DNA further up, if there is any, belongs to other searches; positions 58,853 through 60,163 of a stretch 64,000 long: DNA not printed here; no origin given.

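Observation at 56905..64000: Three paralogous secreted proteins share a ~320-aa domain I cannot place in any named family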

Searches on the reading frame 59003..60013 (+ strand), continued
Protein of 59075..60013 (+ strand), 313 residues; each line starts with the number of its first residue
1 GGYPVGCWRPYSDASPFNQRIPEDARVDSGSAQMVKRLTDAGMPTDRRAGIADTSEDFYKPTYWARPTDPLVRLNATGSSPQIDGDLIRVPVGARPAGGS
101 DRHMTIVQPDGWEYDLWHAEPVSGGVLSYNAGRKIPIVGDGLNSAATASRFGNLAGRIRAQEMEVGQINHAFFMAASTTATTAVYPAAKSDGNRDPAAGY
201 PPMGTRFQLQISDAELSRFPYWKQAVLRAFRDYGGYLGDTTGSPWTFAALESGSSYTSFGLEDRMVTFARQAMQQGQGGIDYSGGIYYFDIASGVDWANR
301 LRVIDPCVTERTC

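Call 43: find_encoding_contigs(protein=P0027, flank=10000, max_places=3)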
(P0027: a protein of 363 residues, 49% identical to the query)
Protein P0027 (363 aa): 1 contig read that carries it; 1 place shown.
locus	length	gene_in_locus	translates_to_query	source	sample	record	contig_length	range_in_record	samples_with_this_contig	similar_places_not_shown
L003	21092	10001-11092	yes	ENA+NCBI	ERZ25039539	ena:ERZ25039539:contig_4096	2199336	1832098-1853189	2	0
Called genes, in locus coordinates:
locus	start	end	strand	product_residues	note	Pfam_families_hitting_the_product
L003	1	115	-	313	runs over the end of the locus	PF00535:Glycos_transf_2, PF10111:Glyco_tranf_2_2 (weak), PF13641:Glyco_tranf_2_3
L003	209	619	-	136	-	-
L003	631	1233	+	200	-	-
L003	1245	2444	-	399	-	PF02515:CoA_transf_3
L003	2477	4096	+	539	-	PF02776:TPP_enzyme_N, PF00205:TPP_enzyme_M, PF02775:TPP_enzyme_C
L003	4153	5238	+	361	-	PF13480:Acetyltransf_6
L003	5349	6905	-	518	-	PF00171:Aldedh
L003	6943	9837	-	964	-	PF19077:Big_13, PF13385:Laminin_G_3, PF19077:Big_13 (weak), PF00149:Metallophos (weak)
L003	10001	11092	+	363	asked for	-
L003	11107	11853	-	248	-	PF01522:Polysacc_deac_1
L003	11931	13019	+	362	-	PF13480:Acetyltransf_6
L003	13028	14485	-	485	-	PF01636:APH (weak)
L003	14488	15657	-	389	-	PF20706:GT4-conflict, PF00534:Glycos_transf_1, PF13692:Glyco_trans_1_4, PF13524:Glyco_trans_1_2 (weak)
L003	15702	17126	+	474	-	PF01943:Polysacc_synt, PF13440:Polysacc_synt_3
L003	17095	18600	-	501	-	PF04932:Wzy_C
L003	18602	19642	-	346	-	PF00535:Glycos_transf_2, PF13506:Glyco_transf_21 (weak), PF13641:Glyco_tranf_2_3, PF13632:Glyco_trans_2_3 (weak)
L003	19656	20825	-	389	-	PF01041:DegT_DnrJ_EryC1, PF00155:Aminotran_1_2, PF01212:Beta_elim_lyase (weak)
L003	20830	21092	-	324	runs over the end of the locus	PF01073:3Beta_HSD, PF01370:Epimerase, PF02719:Polysacc_synt_2, PF04321:RmlD_sub_bind, PF05368:NmrA, PF13460:NAD_binding_10, PF16363:GDP_Man_Dehyd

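Call 44: find_encoding_contigs(protein=P0005, flank=10000, max_places=2)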
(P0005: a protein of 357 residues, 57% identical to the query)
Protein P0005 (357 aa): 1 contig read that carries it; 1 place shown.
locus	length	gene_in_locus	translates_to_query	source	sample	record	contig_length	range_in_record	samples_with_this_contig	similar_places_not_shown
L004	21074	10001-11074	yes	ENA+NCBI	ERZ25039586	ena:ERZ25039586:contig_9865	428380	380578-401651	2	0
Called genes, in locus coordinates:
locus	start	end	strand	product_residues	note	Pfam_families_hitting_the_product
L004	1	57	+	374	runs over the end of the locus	PF13506:Glyco_transf_21 (faint), PF00535:Glycos_transf_2, PF13641:Glyco_tranf_2_3, PF13632:Glyco_trans_2_3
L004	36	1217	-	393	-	PF20706:GT4-conflict, PF00534:Glycos_transf_1, PF13692:Glyco_trans_1_4, PF13524:Glyco_trans_1_2 (weak)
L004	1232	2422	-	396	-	PF13439:Glyco_transf_4, PF13579:Glyco_trans_4_4, PF20706:GT4-conflict (weak), PF00534:Glycos_transf_1, PF13692:Glyco_trans_1_4, PF13524:Glyco_trans_1_2 (faint)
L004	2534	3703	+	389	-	PF13439:Glyco_transf_4, PF13579:Glyco_trans_4_4, PF20706:GT4-conflict, PF00534:Glycos_transf_1, PF13692:Glyco_trans_1_4, PF13524:Glyco_trans_1_2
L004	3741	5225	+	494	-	PF01943:Polysacc_synt, PF13440:Polysacc_synt_3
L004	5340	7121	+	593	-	PF14099:Polysacc_lyase (weak)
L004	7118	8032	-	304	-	PF13692:Glyco_trans_1_4, PF00534:Glycos_transf_1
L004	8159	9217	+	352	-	PF13480:Acetyltransf_6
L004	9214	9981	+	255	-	PF01522:Polysacc_deac_1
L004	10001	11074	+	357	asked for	-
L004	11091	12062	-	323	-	PF01073:3Beta_HSD, PF01370:Epimerase, PF02719:Polysacc_synt_2 (faint), PF04321:RmlD_sub_bind, PF07993:NAD_binding_4 (faint), PF13460:NAD_binding_10 (faint), PF16363:GDP_Man_Dehyd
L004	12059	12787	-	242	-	-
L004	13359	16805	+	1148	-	PF00211:Guanylate_cyc, PF13191:AAA_16, PF00515:TPR_1 (faint), PF07719:TPR_2 (faint), PF13181:TPR_8 (faint), PF13414:TPR_11 (faint), PF13424:TPR_12 (weak), PF13424:TPR_12 (weak), +1 more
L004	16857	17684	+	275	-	PF00561:Abhydrolase_1, PF12697:Abhydrolase_6 (weak)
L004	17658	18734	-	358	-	PF00266:Aminotran_5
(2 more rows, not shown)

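Call 45: find_encoding_contigs(protein=P0105, flank=10000, max_places=2)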
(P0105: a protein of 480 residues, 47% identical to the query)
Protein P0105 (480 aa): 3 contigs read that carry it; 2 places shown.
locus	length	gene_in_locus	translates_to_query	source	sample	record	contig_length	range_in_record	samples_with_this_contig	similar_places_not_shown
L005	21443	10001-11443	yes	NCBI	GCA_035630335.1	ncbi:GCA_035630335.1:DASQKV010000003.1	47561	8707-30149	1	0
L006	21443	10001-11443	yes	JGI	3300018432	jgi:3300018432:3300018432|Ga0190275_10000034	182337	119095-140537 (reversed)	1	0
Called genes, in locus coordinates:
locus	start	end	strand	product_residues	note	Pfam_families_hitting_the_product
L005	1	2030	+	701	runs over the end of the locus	PF04932:Wzy_C, PF07719:TPR_2 (faint), PF13414:TPR_11 (faint), PF13432:TPR_16 (weak)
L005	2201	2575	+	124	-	-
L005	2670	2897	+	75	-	-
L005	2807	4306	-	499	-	PF02397:Bac_transf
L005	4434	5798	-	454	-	PF04932:Wzy_C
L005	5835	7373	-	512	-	PF01656:CbiA, PF09140:MipZ (faint), PF10609:ParA, PF13614:AAA_31 (weak)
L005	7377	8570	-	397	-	PF13439:Glyco_transf_4, PF13579:Glyco_trans_4_4, PF20706:GT4-conflict (faint), PF00534:Glycos_transf_1, PF13692:Glyco_trans_1_4, PF13524:Glyco_trans_1_2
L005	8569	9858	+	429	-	PF13439:Glyco_transf_4, PF00534:Glycos_transf_1, PF13692:Glyco_trans_1_4, PF13524:Glyco_trans_1_2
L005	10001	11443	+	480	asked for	-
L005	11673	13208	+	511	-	-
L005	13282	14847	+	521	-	PF01943:Polysacc_synt, PF13440:Polysacc_synt_3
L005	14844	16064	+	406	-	PF13439:Glyco_transf_4, PF13579:Glyco_trans_4_4, PF20706:GT4-conflict (weak), PF00534:Glycos_transf_1, PF13692:Glyco_trans_1_4, PF13524:Glyco_trans_1_2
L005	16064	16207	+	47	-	-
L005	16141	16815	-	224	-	PF04203:Sortase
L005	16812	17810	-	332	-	PF13692:Glyco_trans_1_4, PF00534:Glycos_transf_1 (weak)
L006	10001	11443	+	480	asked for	-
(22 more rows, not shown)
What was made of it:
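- One related locus encodes a sortase (call 45).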

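Call 46: find_encoding_contigs(protein=P0010, flank=10000, max_places=2)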
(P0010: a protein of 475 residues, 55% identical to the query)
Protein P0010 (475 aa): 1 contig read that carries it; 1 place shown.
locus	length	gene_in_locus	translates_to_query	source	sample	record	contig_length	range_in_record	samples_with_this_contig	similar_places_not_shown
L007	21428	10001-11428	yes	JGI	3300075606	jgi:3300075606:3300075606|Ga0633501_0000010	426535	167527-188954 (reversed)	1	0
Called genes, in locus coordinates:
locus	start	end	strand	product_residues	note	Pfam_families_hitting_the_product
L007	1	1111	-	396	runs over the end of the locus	PF13439:Glyco_transf_4, PF13579:Glyco_trans_4_4, PF20706:GT4-conflict (faint), PF00534:Glycos_transf_1, PF13692:Glyco_trans_1_4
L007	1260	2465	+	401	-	PF13439:Glyco_transf_4, PF13579:Glyco_trans_4_4, PF20706:GT4-conflict, PF00534:Glycos_transf_1, PF13692:Glyco_trans_1_4, PF13524:Glyco_trans_1_2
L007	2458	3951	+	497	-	PF01943:Polysacc_synt, PF13440:Polysacc_synt_3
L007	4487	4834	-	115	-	-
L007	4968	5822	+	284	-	-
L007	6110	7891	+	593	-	PF14099:Polysacc_lyase (weak)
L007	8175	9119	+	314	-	PF13480:Acetyltransf_6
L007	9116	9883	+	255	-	PF01522:Polysacc_deac_1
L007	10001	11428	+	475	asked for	-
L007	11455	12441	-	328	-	PF01073:3Beta_HSD, PF01370:Epimerase, PF04321:RmlD_sub_bind (weak), PF07993:NAD_binding_4 (faint), PF16363:GDP_Man_Dehyd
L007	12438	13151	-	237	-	-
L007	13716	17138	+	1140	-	PF00211:Guanylate_cyc, PF13191:AAA_16, PF07719:TPR_2 (faint), PF13424:TPR_12 (weak), PF17874:TPR_MalT (faint), PF13424:TPR_12 (weak)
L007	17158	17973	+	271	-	PF12697:Abhydrolase_6 (weak)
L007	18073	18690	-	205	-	PF06737:Transglycosylas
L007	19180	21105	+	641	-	PF02824:TGS, PF07973:tRNA_SAD, PF00587:tRNA-synt_2b, PF03129:HGTP_anticodon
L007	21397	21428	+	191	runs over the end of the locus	PF05198:IF3_N, PF00707:IF3_C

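Call 54: get_annotated_region(hit=H8, flank=2500)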
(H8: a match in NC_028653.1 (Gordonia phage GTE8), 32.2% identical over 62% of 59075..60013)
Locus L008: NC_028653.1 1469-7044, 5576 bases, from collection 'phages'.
description: Gordonia phage GTE8, complete genome.
organism: Gordonia phage GTE8 (NCBI taxid 1647475)
taxonomy: Viruses; Duplodnaviria; Heunggongvirae; Uroviricota; Caudoviricetes; Zierdtviridae; Emilbogenvirinae; Foxborovirus; Foxborovirus GTE8
host: Gordonia terrae strain G232; source: Bendigo Creek water/sediment; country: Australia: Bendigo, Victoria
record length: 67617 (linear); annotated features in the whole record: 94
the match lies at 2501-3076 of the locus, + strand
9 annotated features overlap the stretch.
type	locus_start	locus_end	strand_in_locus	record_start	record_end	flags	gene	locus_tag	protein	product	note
CDS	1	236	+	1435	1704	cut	-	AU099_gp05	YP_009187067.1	hypothetical protein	Orf5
CDS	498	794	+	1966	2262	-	-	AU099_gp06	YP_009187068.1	hypothetical protein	Orf6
CDS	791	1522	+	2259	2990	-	-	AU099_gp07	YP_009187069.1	hypothetical protein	Orf7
CDS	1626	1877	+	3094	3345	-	-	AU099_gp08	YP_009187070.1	hypothetical protein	Orf8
CDS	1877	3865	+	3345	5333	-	-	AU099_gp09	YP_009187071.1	minor tail protein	Orf9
CDS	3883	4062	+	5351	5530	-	-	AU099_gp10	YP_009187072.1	hypothetical protein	Orf10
CDS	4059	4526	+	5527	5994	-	-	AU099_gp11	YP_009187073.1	hypothetical protein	Orf11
CDS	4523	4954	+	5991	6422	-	-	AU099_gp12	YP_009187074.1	HNH endonuclease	Orf12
CDS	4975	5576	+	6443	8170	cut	-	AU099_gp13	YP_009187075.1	putative large terminase subunit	Orf13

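Call 55: get_annotated_region(hit=H15, flank=2500)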
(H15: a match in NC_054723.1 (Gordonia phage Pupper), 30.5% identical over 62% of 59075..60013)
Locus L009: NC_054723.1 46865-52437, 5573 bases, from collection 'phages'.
description: Gordonia phage Pupper, complete genome.
organism: Gordonia phage Pupper (NCBI taxid 2571249)
taxonomy: Viruses; Duplodnaviria; Heunggongvirae; Uroviricota; Caudoviricetes; Puppervirus; Puppervirus Pupper
host: Gordonia terrae 3612; source: soil; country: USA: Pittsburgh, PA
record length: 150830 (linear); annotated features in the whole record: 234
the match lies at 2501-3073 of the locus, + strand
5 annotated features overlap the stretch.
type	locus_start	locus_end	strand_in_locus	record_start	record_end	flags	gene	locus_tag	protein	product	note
CDS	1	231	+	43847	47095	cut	94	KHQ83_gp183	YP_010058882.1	capsid maturation protease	-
CDS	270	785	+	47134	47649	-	95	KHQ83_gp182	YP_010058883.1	hypothetical protein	-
CDS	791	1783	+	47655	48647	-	96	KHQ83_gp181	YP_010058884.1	major head protein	-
CDS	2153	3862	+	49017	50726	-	97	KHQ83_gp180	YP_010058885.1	minor tail protein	-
CDS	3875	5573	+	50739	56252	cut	98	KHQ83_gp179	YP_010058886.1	minor tail protein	-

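Call 56: get_annotated_region(hit=H22, flank=2500)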
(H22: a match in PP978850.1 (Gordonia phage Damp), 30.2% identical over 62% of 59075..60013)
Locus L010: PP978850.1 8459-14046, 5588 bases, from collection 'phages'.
description: Gordonia phage Damp, complete genome.
organism: Gordonia phage Damp (NCBI taxid 3241726)
taxonomy: Viruses
host: Gordonia terrae 3612; source: soil; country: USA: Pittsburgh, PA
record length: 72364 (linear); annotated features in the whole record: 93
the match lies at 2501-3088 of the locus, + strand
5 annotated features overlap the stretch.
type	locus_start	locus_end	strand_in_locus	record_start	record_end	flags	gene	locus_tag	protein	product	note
CDS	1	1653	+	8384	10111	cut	8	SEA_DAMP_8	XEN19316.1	portal protein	-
CDS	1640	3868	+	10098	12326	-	9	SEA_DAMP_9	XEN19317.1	minor tail protein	-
CDS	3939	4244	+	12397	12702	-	10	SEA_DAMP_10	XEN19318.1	hypothetical protein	-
CDS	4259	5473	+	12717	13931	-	11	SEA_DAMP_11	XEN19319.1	capsid maturation protease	-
CDS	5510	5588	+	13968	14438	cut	12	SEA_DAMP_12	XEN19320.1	capsid decoration protein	-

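Call 57: get_annotated_region(hit=H10, flank=2500)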
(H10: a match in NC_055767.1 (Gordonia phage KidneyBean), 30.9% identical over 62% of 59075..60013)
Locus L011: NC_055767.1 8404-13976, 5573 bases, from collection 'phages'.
description: Gordonia phage KidneyBean, complete genome.
organism: Gordonia phage KidneyBean (NCBI taxid 2301603)
taxonomy: Viruses; Duplodnaviria; Heunggongvirae; Uroviricota; Caudoviricetes; Zierdtviridae; Emilbogenvirinae; Foxborovirus; Foxborovirus kidneybean
host: Gordonia terrae 3612; source: soil; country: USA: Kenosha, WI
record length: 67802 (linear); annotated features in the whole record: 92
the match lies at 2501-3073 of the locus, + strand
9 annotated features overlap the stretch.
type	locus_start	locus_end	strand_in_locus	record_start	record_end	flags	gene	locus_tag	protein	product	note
CDS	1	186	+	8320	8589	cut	16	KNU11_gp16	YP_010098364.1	hypothetical protein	-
CDS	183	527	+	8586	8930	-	17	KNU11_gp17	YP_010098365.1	hypothetical protein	-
CDS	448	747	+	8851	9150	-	18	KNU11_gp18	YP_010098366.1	hypothetical protein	-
CDS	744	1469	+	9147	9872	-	19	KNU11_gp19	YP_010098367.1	lysin B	-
CDS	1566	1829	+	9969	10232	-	20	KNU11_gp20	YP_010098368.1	hypothetical protein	-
CDS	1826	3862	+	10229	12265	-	21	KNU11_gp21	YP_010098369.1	minor tail protein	-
CDS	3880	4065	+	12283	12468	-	22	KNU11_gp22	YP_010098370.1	hypothetical protein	-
CDS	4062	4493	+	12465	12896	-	23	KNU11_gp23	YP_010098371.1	HNH endonuclease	-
CDS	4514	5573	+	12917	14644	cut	24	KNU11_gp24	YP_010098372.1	terminase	-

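Call 61: find_related_loci(query=A2, collection=genome_contigs, flank=10000)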
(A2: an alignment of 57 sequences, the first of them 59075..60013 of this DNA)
Query A2 (313 aa) in genome_contigs; peptide patterns used: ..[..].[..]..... (x = any residue, [..] = any of these).
66 stretches matched a pattern; 58 encode a relative of the query (tblastn E <= 1e-3); 55 distinct loci.
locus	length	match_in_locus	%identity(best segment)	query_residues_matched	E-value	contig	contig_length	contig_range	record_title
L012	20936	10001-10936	75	1-313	2e-161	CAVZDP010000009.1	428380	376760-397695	MAG: uncultured Solirubrobacterales bacterium isolate MFD09206.bin.1.5 genome assembly, contig: contig_9865, whole genom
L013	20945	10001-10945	48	1-313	2e-87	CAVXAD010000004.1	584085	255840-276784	MAG: uncultured Thermoleophilaceae bacterium isolate MFD05176.bin.2.169 genome assembly, contig: contig_19810, whole gen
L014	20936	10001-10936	47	3-313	1e-85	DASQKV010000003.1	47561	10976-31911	MAG TPA_asm: Thermoleophilaceae bacterium isolate SMAG_U11921 k141_7442, whole genome shotgun sequence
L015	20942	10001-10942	47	1-313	3e-84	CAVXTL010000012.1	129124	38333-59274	MAG: uncultured Thermoleophilaceae bacterium isolate MFD04935.bin.3.189 genome assembly, contig: contig_31644, whole gen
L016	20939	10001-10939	48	1-313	8e-84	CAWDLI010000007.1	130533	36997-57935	MAG: uncultured Thermoleophilaceae bacterium isolate MFD04935.bin.2.71 genome assembly, contig: contig_23802, whole geno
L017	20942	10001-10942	46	4-313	1e-83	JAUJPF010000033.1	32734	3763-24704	MAG: Solirubrobacteraceae bacterium isolate YX3bin6 opera_contig_1450, whole genome shotgun sequence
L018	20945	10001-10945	47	1-313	2e-82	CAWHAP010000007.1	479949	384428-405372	MAG: uncultured Solirubrobacteraceae bacterium isolate MFD04212.bin.3.470 genome assembly, contig: contig_1517, whole ge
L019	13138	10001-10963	46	1-313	4e-82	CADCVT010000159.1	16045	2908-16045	MAG: uncultured Solirubrobacteraceae bacterium isolate AVDCRST_MAG85 genome assembly, contig: k137_233428, whole genome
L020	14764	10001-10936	48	1-310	1e-81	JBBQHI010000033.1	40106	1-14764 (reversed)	MAG: Solirubrobacterales bacterium isolate Co_metawrap_916 Cmw_916_k141_19733816_length_40106_cov_13.0000, whole genome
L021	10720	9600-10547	47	1-313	9e-82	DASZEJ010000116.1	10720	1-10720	MAG TPA_asm: Solirubrobacteraceae bacterium isolate SMAG_U6491 k141_626249, whole genome shotgun sequence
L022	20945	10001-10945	46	1-313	5e-81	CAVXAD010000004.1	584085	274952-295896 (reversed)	MAG: uncultured Thermoleophilaceae bacterium isolate MFD05176.bin.2.169 genome assembly, contig: contig_19810, whole gen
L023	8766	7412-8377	43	1-313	1e-80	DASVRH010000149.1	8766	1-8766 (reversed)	MAG TPA_asm: Solirubrobacteraceae bacterium isolate SMAG_U3231 k141_895443, whole genome shotgun sequence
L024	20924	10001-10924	48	1-306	1e-80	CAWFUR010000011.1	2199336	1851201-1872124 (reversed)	MAG: uncultured Thermoleophilaceae bacterium isolate MFD05442.bin.1.11 genome assembly, contig: contig_4096, whole genom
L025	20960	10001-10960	44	2-313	2e-80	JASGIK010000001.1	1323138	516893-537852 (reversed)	MAG: Solirubrobacterales bacterium isolate 5N322 JMF-2111-06-0005.ont.bin.322_0, whole genome shotgun sequence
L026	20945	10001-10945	46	1-313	1e-79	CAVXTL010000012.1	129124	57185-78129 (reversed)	MAG: uncultured Thermoleophilaceae bacterium isolate MFD04935.bin.3.189 genome assembly, contig: contig_31644, whole gen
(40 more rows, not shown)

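Call 64: search_protein_representatives(alignment_id=A2)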
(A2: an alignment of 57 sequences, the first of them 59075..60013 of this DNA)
Query: 57 sequences, 365 profile positions. Proteins with E-value up to 0.001 (for the whole library): 8314; up to 1e-10: 4872; up to 1e-30: 1119. The best 150 are listed.
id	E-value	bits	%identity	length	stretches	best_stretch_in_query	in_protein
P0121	2.8e-240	812.7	-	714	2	34-356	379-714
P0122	6.5e-193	656.9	-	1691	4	66-362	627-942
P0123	5.2e-161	552.0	-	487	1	40-363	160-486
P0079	8.3e-159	544.7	-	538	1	28-363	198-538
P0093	3.7e-156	536.0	-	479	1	32-363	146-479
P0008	1.5e-154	530.7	-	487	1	15-362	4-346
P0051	3.2e-153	526.4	-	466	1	36-363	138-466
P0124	3.4e-153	526.3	-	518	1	38-363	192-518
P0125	8.4e-152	521.7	-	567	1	24-364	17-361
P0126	4.7e-151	519.2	-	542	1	34-359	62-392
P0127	1.4e-148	511.1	-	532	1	37-363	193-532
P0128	1.2e-147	508.0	-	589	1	18-363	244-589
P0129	3.0e-147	506.7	-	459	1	38-363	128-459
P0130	7.6e-147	505.4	-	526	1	33-363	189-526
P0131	3.3e-146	503.3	-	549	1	31-363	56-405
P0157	7.0e-130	449.5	-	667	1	33-363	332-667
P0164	3.9e-126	437.2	-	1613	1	25-363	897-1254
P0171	1.6e-123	428.6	-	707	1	24-363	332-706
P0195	1.6e-114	399.0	-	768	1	21-363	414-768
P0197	5.1e-114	397.3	-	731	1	38-357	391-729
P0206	6.5e-111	387.1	-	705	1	30-363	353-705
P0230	1.7e-105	369.3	-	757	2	152-363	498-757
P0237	7.2e-103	360.7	-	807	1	38-357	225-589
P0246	1.1e-99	350.1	-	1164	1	35-358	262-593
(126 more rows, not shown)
